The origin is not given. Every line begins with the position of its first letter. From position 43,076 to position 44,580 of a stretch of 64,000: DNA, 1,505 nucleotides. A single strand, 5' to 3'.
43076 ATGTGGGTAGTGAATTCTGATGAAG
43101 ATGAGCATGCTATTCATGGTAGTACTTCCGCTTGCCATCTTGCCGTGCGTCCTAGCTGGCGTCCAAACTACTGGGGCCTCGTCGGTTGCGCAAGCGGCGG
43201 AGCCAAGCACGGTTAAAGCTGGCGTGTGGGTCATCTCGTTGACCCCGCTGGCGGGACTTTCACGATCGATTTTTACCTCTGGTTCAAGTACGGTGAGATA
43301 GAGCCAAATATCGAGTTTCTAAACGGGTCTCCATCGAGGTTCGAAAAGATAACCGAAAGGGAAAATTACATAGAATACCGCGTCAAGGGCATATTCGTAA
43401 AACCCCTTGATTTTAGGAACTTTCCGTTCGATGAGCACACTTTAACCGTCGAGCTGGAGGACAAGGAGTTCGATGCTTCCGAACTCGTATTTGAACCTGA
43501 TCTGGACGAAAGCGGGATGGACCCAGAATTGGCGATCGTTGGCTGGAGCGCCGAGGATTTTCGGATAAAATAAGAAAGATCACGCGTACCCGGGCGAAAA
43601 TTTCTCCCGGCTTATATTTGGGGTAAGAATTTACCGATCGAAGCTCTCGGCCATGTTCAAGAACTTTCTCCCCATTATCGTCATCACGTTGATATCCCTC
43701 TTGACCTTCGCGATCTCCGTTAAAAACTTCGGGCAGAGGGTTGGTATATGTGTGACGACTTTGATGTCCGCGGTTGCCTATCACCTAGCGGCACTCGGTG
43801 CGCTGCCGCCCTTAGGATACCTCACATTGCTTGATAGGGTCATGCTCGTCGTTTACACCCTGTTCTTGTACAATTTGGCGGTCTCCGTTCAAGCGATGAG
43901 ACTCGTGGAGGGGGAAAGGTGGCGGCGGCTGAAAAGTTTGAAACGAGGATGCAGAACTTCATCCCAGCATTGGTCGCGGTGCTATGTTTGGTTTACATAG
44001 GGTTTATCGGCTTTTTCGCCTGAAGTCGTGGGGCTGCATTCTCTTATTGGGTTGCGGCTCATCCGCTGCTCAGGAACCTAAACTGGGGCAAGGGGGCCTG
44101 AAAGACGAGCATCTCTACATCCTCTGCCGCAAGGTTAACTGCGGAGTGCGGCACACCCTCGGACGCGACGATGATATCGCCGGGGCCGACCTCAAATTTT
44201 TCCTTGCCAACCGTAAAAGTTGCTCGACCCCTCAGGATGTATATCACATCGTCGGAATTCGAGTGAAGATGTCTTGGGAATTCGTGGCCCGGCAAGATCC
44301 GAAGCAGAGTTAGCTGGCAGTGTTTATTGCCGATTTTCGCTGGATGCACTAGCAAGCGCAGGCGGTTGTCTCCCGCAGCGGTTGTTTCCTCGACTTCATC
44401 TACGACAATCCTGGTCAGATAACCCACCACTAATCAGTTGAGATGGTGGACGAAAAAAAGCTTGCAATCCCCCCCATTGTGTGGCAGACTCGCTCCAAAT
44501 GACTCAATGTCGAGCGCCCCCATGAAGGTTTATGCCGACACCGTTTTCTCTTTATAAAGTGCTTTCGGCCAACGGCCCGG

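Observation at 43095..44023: Pentameric ligand-gated ion channel homolog in an archaeon, broken by at least three frameshifts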

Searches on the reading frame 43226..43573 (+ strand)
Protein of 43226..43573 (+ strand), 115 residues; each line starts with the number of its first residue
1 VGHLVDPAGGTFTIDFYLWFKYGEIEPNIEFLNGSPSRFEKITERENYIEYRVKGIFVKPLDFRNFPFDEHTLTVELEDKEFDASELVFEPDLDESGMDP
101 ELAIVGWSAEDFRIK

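Call 5: search_protein_families(library=pfam, max_evalue=1, proteins=[window:43226-43570:+])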
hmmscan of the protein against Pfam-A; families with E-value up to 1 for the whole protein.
seq(115 aa): 2 families
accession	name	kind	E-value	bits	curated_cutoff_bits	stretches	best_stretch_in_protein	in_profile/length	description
PF02931.28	Neur_chan_LBD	-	0.12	12.2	26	1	60-96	127-163/216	Neurotransmitter-gated ion-channel ligand binding domain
PF24612.2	Ig_TgrO1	-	0.17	12.6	27.9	1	32-79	20-61/81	TgrO1-like, immunoglobulin-like domain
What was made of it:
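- Tried and rejected: Only sub-threshold hits (call 5), so I relied on PDB sequence, profile and fold searches instead.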

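Call 29: find_encoding_contigs(protein=window:43226-43573:+, flank=10000, max_places=10)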
Protein window:43226-43573:+ (115 aa): 1 contig read that carries it; 1 place shown.
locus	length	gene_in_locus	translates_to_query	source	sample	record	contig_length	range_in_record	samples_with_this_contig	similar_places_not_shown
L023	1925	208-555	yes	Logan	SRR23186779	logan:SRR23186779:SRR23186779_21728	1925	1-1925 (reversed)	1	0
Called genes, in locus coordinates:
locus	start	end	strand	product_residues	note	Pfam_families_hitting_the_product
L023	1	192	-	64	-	?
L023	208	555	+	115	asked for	-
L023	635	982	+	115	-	-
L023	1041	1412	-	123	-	PF00190:Cupin_1, PF02311:AraC_binding, PF07883:Cupin_2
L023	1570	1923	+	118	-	?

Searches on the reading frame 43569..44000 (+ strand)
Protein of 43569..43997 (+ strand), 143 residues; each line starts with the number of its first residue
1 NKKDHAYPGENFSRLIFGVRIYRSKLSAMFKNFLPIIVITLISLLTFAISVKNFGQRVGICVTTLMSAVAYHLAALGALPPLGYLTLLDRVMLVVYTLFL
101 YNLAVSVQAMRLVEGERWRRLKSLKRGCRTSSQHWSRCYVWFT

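Call 5: search_protein_families(library=pfam, max_evalue=1, proteins=[window:43569-43997:+])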
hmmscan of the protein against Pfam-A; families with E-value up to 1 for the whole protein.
seq(143 aa): 1 family
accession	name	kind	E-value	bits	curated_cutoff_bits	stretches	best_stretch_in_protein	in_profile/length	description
PF02932.22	Neur_chan_memb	-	0.00013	22.8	28.1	1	34-107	3-77/233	Neurotransmitter-gated ion-channel transmembrane region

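Call 28: find_encoding_contigs(protein=window:43653-44000:+, flank=10000, max_places=10)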
Protein window:43653-44000:+ (115 aa): 1 contig read that carries it; 1 place shown.
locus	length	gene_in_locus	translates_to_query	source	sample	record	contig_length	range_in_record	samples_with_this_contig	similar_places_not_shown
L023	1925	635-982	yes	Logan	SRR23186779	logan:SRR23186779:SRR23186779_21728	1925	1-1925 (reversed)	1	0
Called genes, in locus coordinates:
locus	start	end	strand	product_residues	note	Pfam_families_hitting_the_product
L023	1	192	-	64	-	?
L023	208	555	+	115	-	-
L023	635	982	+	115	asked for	-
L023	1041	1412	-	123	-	PF00190:Cupin_1, PF02311:AraC_binding, PF07883:Cupin_2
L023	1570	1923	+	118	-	?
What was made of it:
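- Exact look-ups of both 115-aa fragments return only the broken contig (calls 28, 29).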

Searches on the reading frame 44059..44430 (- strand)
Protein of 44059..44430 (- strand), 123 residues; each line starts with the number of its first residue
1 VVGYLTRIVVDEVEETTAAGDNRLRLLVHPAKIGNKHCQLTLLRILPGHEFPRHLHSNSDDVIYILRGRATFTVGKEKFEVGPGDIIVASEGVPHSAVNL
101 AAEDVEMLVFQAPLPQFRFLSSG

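Call 18: find_encoding_contigs(protein=window:44059-44430:-, flank=10000, max_places=6)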
Protein window:44059-44430:- (123 aa): 1 contig read that carries it; 1 place shown.
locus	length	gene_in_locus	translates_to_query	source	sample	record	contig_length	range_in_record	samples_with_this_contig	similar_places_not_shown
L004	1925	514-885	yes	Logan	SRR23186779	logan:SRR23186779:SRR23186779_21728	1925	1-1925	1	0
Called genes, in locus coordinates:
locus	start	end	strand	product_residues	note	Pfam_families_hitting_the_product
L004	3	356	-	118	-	?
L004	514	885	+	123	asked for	PF00190:Cupin_1, PF02311:AraC_binding, PF07883:Cupin_2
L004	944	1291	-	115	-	-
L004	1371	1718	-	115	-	-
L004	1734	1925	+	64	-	?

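Call 44: search_protein_families(library=pfam, max_evalue=0.00001, proteins=[window:44059-44430:-])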
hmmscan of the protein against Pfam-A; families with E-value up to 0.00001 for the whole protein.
window:44059-44430:- (123 aa): 3 families
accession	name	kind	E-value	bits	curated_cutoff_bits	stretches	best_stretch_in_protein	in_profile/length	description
PF07883.17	Cupin_2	-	2.5e-17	62.8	27.2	1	43-109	3-68/70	Cupin domain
PF02311.25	AraC_binding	-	1.5e-08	34.9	21.1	1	46-104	11-68/135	AraC-like ligand binding domain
PF00190.28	Cupin_1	-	1.9e-07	31.2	22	1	37-115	30-118/151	Cupin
